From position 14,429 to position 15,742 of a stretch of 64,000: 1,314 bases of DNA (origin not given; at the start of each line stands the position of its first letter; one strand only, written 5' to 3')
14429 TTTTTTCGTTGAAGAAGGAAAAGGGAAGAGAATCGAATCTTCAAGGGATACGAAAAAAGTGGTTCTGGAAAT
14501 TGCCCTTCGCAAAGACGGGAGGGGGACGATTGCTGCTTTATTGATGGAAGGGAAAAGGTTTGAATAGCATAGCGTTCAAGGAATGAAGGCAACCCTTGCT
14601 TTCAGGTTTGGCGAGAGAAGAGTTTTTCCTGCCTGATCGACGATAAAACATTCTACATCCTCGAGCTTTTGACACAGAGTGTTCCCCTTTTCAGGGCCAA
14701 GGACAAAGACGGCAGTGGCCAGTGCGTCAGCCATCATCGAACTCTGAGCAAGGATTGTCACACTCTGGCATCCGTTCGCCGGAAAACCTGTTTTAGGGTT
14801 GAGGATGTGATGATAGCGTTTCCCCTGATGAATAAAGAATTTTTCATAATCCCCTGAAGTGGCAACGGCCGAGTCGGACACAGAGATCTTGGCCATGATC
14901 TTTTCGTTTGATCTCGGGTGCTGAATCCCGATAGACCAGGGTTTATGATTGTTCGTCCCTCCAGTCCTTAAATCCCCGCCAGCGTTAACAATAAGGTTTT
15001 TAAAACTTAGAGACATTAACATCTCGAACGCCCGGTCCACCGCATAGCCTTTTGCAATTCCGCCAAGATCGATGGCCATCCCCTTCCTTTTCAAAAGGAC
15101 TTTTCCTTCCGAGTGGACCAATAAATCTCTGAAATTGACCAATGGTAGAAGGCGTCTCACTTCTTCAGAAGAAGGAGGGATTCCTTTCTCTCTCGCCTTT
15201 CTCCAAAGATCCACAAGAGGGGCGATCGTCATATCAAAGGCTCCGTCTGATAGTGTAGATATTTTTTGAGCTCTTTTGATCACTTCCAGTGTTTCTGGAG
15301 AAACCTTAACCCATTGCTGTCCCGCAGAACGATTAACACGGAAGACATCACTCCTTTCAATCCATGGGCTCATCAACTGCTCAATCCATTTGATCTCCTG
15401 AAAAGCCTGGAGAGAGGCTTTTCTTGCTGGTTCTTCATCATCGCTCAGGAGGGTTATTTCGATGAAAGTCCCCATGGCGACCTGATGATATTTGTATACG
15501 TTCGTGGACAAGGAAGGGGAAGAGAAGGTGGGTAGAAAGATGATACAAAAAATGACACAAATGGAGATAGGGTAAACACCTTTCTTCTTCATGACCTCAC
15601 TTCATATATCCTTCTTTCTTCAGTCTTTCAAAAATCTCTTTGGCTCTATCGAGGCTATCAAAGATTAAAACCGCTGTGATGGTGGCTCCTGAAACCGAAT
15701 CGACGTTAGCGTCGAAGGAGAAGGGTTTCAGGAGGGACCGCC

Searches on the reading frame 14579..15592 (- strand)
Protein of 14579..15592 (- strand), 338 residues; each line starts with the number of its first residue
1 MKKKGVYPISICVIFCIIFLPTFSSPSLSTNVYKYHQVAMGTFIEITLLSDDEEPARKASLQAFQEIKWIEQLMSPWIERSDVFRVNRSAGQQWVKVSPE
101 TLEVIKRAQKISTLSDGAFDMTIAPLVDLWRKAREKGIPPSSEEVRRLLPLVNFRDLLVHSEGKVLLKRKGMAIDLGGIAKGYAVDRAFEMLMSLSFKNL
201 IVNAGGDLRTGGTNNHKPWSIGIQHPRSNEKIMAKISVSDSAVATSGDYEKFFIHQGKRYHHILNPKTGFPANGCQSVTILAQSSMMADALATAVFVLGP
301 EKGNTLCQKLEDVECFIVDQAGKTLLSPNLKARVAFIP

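Call 26: search_protein_families(library=ncbifam, proteins=[window:14579-15592:-], max_evalue=1e-10)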
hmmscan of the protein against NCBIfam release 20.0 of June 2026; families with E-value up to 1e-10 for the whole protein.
window:14579-15592:- (338 aa): 1 family
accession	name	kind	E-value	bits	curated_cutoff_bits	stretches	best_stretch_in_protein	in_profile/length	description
NF007774.0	PRK10461.1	equivalog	3.6e-40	137.9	498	1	31-332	33-344/351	FAD:protein FMN transferase ApbE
